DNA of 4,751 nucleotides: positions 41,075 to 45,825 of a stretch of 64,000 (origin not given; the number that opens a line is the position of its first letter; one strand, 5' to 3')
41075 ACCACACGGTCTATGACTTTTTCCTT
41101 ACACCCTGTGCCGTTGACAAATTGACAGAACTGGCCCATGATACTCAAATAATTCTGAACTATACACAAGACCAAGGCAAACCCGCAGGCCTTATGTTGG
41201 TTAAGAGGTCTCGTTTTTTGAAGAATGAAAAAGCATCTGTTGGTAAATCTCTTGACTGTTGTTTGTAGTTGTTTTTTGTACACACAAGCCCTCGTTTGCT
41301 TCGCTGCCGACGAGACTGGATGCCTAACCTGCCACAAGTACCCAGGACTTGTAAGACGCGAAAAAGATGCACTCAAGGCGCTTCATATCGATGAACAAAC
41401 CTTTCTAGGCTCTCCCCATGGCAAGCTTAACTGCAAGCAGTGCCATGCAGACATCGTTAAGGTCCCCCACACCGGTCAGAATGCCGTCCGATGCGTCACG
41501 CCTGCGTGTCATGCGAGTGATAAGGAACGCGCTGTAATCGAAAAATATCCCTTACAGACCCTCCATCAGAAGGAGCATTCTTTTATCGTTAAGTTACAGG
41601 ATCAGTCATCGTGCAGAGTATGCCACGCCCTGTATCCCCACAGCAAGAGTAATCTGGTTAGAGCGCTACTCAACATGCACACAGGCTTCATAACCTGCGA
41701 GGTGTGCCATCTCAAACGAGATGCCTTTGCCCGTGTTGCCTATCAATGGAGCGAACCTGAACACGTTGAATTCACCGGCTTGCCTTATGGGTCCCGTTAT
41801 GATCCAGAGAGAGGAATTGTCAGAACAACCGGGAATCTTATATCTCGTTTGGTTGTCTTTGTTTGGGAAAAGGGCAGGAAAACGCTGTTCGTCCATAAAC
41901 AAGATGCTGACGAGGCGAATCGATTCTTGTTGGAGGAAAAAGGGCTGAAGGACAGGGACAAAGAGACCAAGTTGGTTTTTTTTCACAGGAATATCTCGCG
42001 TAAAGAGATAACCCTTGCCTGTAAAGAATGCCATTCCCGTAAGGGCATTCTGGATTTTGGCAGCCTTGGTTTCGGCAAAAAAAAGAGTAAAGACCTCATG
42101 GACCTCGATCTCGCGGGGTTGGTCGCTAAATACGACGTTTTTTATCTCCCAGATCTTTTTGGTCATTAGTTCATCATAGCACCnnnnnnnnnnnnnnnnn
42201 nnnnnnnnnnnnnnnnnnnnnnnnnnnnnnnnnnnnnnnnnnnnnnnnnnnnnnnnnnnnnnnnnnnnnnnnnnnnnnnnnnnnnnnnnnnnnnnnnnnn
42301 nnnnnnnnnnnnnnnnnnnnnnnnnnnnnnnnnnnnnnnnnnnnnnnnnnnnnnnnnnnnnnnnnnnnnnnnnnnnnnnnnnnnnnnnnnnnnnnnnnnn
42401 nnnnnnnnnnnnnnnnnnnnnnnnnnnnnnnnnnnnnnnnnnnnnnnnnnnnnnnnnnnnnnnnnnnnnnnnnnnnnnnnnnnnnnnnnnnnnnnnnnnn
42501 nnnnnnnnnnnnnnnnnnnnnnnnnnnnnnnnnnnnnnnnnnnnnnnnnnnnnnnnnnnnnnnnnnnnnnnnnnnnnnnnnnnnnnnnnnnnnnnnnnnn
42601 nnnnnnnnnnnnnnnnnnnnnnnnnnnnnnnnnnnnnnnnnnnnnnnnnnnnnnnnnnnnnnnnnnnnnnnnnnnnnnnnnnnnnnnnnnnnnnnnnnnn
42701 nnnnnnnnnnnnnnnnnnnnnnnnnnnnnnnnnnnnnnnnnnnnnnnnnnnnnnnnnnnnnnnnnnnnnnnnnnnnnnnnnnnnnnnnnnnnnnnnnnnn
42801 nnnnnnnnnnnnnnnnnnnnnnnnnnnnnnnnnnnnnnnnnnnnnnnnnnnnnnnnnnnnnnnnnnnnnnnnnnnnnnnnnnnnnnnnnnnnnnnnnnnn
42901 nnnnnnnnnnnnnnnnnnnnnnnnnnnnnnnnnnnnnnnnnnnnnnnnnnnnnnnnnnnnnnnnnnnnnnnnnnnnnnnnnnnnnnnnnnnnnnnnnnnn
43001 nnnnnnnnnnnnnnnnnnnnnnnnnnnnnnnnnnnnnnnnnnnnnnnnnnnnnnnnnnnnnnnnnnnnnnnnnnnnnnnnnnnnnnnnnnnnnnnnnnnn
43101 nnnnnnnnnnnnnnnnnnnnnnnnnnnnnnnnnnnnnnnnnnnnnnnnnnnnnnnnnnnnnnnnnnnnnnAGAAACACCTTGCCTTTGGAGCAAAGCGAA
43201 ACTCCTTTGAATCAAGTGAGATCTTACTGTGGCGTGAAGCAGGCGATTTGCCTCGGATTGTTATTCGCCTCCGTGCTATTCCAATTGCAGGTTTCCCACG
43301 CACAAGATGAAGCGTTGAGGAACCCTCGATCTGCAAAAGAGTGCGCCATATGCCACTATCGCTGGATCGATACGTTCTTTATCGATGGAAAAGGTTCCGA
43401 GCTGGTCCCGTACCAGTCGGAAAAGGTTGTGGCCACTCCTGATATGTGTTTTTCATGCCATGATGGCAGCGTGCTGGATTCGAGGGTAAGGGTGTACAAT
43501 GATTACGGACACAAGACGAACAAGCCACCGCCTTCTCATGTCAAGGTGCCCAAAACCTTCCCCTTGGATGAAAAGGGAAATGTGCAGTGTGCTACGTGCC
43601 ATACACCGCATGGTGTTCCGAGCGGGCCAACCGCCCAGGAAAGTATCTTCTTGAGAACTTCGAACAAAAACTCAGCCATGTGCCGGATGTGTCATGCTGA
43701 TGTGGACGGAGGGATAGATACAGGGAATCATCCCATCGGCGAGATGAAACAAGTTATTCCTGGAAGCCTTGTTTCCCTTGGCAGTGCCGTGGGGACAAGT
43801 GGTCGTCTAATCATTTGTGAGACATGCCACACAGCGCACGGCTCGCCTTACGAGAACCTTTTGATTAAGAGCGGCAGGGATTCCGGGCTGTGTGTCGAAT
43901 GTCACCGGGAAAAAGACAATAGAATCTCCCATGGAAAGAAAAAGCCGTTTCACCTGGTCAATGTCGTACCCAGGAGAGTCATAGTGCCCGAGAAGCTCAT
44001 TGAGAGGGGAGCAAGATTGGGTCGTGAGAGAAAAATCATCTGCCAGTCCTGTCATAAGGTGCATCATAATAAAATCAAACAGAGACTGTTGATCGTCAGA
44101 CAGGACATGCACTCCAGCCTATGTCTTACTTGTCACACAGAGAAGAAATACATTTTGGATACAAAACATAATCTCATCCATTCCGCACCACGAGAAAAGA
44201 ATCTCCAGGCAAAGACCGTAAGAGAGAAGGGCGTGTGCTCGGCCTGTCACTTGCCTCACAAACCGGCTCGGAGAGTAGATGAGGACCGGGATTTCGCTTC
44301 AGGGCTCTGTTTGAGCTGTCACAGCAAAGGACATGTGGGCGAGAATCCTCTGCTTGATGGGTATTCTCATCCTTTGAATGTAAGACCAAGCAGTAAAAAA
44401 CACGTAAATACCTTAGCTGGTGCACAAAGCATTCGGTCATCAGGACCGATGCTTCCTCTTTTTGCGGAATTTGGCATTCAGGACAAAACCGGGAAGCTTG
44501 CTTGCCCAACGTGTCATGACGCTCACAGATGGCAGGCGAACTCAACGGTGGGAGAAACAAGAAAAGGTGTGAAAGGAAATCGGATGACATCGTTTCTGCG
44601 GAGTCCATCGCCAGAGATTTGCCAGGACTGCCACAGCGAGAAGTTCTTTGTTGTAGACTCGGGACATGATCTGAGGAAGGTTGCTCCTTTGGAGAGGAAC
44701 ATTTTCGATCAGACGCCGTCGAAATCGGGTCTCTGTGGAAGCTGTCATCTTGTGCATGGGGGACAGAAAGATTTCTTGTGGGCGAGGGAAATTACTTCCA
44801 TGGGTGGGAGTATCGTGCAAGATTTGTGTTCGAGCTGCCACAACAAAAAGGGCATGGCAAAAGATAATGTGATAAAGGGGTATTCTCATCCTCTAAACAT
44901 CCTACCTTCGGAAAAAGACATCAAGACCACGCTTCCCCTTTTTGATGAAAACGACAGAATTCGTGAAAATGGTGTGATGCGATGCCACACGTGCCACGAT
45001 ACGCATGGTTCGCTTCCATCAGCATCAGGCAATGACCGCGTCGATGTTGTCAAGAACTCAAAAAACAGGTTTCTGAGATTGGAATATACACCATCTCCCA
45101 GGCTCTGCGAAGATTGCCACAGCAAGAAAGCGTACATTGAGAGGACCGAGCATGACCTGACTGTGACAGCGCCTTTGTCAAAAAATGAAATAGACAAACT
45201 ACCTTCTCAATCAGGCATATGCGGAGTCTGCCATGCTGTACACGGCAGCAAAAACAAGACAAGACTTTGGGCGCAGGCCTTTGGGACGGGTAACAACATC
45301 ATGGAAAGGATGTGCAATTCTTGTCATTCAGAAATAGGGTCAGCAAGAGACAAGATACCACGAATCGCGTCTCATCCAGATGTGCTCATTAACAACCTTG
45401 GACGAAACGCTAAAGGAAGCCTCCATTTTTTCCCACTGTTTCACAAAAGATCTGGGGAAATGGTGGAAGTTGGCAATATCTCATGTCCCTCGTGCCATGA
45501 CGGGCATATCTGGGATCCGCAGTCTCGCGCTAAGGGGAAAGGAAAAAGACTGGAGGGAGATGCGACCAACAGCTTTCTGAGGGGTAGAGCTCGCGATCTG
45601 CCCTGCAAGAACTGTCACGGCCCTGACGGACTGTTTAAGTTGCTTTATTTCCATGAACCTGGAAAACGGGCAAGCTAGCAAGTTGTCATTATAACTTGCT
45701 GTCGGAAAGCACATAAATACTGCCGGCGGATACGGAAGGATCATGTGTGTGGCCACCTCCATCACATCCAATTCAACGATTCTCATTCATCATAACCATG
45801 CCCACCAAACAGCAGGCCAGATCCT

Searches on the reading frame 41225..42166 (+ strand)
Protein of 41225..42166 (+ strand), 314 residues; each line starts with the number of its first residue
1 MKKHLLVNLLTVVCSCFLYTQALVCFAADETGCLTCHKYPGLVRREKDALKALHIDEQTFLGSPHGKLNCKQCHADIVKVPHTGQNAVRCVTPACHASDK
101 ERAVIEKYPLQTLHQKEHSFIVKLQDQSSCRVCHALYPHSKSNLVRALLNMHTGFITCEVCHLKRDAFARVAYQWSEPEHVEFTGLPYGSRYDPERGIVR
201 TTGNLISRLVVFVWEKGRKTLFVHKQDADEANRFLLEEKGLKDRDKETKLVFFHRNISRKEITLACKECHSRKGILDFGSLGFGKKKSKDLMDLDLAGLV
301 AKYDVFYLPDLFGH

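Call 21: search_protein_families(library=pfam, proteins=[window:41225-42166:+], max_evalue=0.001)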
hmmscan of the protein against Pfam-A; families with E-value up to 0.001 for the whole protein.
window:41225-42166:+ (314 aa): 3 families
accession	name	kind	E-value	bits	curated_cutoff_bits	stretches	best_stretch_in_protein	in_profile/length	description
PF14522.11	Cytochrome_C7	-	3.4e-06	27.2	24.8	0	121-169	8-55/67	Cytochrome c7 and related cytochrome c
PF02085.21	Cytochrom_CIII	-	1.9e-05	25.3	22.9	0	56-162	19-101/101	Class III cytochrome C family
PF14537.11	Cytochrom_c3_2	-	0.00044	21.1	25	0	67-162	6-78/79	Cytochrome c3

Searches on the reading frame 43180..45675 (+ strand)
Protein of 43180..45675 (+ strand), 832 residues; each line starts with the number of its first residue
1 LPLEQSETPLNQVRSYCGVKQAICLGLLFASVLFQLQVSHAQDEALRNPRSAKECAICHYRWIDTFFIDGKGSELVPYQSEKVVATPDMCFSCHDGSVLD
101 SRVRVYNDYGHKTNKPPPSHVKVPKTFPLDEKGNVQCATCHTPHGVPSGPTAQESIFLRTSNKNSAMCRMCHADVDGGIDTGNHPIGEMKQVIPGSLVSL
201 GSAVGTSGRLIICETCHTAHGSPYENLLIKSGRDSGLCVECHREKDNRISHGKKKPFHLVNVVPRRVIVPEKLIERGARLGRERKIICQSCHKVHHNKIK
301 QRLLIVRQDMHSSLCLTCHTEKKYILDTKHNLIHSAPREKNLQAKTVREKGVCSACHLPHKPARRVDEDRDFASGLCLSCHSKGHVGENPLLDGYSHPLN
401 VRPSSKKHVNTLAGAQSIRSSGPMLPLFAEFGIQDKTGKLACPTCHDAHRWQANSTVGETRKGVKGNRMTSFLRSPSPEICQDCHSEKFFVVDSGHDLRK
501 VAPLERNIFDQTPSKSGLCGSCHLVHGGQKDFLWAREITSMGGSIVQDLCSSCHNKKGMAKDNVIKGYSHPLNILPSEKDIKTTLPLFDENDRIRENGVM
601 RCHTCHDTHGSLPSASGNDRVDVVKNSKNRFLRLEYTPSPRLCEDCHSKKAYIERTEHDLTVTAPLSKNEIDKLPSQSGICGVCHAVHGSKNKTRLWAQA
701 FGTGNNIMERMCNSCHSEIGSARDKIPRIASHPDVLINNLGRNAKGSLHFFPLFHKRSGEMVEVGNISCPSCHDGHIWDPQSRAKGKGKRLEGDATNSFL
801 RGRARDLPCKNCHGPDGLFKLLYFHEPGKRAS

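Call 21: search_protein_families(library=pfam, proteins=[window:43180-45675:+], max_evalue=0.001)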
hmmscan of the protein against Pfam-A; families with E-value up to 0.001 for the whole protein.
window:43180-45675:+ (832 aa): 4 families
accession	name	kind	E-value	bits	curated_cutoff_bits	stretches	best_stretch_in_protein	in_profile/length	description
PF09699.15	Paired_CXXCH_1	-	1.2e-40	137.4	20.6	3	213-246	9-40/41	Doubled CXXCH motif (Paired_CXXCH_1)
PF22113.1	Mtrc-MtrF_II-IV_dom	-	3.8e-31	108.4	30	5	349-524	5-164/176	Outer membrane cytochrome MtrC/MtrF-like, domains II/IV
PF14522.11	Cytochrome_C7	-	1.7e-23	82.6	24.8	0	285-357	13-66/67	Cytochrome c7 and related cytochrome c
PF14537.11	Cytochrom_c3_2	-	2.5e-17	63.6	25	0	285-382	6-79/79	Cytochrome c3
